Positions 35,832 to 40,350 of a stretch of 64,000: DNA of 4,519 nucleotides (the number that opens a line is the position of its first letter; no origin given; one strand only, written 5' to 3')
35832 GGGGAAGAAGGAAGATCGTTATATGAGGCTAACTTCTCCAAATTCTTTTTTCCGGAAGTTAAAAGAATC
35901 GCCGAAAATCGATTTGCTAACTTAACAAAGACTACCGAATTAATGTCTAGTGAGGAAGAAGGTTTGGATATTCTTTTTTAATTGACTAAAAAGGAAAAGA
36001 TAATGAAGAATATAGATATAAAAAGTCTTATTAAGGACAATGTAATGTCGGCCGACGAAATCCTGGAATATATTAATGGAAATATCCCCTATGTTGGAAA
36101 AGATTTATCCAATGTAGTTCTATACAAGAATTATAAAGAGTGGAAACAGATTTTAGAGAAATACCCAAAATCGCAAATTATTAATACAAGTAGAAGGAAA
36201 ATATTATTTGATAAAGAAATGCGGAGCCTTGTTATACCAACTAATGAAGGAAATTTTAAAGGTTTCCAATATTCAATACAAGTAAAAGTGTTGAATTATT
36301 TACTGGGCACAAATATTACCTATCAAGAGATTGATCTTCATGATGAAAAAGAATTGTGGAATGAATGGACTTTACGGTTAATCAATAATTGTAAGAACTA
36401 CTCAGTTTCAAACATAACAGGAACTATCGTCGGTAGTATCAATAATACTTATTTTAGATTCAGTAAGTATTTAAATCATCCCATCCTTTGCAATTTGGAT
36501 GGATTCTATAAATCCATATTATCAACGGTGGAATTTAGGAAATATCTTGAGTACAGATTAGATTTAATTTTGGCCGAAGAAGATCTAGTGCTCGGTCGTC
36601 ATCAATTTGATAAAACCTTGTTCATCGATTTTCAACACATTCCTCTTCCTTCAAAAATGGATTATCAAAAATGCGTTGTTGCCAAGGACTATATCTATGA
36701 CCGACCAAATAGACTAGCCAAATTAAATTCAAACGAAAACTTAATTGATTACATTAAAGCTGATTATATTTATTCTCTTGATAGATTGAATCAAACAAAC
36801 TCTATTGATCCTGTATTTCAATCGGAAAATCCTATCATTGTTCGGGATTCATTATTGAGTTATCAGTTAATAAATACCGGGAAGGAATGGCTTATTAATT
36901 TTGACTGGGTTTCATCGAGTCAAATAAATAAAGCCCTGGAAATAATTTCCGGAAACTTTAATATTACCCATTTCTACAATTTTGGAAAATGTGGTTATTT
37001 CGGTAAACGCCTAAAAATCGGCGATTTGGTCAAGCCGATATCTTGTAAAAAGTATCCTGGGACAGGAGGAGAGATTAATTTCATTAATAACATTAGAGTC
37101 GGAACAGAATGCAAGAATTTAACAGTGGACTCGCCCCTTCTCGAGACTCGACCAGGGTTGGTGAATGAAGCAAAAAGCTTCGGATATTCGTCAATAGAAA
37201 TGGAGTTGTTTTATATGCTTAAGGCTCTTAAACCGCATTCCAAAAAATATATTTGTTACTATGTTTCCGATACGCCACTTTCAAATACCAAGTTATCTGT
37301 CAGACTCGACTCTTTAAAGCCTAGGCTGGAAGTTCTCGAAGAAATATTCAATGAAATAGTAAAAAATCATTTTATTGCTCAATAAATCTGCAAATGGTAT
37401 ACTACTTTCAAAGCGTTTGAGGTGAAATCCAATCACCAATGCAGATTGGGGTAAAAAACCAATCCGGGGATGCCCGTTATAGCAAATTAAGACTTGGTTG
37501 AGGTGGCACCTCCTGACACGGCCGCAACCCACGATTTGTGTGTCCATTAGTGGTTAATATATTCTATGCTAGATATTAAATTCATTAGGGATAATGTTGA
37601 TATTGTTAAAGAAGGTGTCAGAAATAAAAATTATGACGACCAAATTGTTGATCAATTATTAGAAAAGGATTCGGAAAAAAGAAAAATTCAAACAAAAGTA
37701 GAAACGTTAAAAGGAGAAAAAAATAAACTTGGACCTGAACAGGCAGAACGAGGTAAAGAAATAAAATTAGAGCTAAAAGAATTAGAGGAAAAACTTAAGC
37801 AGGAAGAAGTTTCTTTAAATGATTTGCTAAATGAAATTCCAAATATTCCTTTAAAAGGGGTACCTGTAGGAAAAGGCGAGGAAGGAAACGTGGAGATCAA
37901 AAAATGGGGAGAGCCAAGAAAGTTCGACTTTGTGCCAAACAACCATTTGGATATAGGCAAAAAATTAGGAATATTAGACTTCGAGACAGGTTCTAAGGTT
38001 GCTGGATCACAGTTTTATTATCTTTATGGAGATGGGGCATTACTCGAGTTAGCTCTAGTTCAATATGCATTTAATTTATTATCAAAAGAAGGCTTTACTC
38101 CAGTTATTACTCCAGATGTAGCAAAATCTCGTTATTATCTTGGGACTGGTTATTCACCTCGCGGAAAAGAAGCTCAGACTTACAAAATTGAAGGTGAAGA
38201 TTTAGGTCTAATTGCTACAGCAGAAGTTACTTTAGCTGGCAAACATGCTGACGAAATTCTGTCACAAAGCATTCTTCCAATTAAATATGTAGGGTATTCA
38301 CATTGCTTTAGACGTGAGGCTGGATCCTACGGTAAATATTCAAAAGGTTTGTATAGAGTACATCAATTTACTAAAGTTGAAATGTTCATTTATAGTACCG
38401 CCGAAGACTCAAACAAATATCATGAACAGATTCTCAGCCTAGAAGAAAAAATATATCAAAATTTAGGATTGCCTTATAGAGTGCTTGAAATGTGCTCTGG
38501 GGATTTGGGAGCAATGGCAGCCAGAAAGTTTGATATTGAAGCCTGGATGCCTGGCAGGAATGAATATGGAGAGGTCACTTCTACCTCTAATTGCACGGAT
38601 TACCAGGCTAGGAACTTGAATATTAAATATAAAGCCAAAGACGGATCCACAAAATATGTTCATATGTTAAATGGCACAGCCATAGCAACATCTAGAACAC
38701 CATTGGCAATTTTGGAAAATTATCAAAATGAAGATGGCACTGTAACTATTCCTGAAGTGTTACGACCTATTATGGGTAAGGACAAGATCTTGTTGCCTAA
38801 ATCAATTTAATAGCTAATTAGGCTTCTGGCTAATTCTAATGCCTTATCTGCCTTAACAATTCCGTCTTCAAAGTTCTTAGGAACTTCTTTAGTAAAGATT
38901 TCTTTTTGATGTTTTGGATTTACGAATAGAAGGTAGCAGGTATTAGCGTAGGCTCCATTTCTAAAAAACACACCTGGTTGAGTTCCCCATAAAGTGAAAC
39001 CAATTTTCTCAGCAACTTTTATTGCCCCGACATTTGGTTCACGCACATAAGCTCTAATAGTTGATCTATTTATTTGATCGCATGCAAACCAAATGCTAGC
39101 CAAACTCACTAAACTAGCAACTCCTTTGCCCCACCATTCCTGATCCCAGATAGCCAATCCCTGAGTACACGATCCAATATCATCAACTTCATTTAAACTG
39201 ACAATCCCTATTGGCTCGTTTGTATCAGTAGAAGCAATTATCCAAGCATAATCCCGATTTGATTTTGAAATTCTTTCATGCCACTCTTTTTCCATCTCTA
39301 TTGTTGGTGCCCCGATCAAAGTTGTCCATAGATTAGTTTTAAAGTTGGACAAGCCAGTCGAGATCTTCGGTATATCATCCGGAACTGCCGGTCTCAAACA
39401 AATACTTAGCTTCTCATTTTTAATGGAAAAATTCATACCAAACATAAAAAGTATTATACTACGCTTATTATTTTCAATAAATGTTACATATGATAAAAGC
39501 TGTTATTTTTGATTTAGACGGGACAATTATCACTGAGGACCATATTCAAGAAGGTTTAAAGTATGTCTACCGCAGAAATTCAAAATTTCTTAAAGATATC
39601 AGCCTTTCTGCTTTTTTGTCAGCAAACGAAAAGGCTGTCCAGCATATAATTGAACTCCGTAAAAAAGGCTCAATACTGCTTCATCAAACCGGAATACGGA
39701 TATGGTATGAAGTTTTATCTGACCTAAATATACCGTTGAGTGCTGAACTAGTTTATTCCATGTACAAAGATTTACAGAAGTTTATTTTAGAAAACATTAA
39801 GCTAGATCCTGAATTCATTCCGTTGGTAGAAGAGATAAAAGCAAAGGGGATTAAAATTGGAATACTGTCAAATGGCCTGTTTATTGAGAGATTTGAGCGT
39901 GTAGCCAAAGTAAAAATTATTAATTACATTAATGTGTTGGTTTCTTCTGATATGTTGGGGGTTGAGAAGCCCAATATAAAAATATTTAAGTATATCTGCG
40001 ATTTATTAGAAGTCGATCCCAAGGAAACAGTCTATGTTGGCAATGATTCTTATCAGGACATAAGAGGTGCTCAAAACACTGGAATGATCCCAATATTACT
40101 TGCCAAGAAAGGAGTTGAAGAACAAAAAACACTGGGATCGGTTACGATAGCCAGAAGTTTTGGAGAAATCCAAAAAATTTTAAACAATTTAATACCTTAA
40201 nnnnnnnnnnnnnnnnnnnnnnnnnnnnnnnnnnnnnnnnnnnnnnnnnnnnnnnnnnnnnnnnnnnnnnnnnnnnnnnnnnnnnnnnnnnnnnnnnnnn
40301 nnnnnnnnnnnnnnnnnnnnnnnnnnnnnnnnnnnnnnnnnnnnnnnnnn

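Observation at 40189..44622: Co-directional accessory operon next to tRNA-Asp: HNH nuclease, SEC-C-motif unknown, 211-aa unknown, adenylate-forming ligase, ANT(4')/KNTase-like nucleotidyltransferase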

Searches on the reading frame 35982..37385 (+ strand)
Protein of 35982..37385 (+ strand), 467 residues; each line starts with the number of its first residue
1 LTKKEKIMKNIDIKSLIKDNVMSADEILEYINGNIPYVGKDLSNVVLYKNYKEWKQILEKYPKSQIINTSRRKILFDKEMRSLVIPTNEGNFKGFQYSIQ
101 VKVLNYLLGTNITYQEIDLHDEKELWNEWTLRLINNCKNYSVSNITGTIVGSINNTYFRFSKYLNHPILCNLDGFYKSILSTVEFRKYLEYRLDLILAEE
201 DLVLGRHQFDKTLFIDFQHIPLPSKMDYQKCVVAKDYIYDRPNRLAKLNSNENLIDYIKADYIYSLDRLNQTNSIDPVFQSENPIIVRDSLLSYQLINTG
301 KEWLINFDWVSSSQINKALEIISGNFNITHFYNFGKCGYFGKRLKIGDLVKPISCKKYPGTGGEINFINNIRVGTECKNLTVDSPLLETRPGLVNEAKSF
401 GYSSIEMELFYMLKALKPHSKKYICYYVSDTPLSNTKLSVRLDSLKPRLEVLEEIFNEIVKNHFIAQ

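Call 4: search_protein_families(library=pfam, proteins=[window:35982-37385:+], max_evalue=0.1)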
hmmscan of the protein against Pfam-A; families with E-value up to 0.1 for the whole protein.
window:35982-37385:+ (467 aa): 1 family
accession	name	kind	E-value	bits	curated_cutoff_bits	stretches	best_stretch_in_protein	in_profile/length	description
PF01048.26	PNP_UDP_1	-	0.092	12.6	25.1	0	318-353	60-95/233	Phosphorylase superfamily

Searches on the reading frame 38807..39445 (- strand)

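Call 4: search_protein_families(library=pfam, proteins=[window:38807-39445:-], max_evalue=0.1)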
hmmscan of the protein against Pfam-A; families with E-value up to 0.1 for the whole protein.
window:38807-39445:- (212 aa): 4 families
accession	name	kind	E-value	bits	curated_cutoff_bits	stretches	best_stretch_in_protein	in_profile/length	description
PF13302.13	Acetyltransf_3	-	1.5e-18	68.3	25.4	1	15-151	2-138/138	Acetyltransferase (GNAT) domain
PF00583.31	Acetyltransf_1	-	1.7e-06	28.7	20.7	1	49-150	18-116/116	Acetyltransferase (GNAT) family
PF13420.13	Acetyltransf_4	-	0.013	16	24.3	1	52-166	37-150/155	Acetyltransferase (GNAT) domain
PF13508.13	Acetyltransf_7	-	0.03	15.1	27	0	68-151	5-83/84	Acetyltransferase (GNAT) domain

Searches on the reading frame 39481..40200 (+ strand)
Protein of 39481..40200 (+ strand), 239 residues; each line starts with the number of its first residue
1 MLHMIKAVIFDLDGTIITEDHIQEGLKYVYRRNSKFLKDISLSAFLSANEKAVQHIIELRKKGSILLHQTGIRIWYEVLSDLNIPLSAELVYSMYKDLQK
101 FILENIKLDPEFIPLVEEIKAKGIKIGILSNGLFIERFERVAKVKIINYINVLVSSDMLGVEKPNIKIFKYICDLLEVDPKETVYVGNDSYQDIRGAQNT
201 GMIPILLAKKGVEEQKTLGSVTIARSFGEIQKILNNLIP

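Call 4: search_protein_families(library=pfam, proteins=[window:39481-40200:+], max_evalue=0.1)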
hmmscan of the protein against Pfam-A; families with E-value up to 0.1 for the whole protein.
window:39481-40200:+ (239 aa): 5 families
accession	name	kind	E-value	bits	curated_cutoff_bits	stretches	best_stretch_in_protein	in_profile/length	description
PF13419.12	HAD_2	-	1.7e-21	77.6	23.8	1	8-202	1-173/178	Haloacid dehalogenase-like hydrolase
PF00702.32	Hydrolase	-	1.1e-19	72.1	26.4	1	5-199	1-189/191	haloacid dehalogenase-like hydrolase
PF13242.12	Hydrolase_like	-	2.8e-07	30.8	22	1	162-219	3-59/75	HAD-hyrolase-like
PF12710.13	HAD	-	1.9e-05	25.6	27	1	8-133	1-111/189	haloacid dehalogenase-like hydrolase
PF08645.17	PNK3P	-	0.0098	16.1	22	0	8-188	3-125/161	Polynucleotide kinase 3 phosphatase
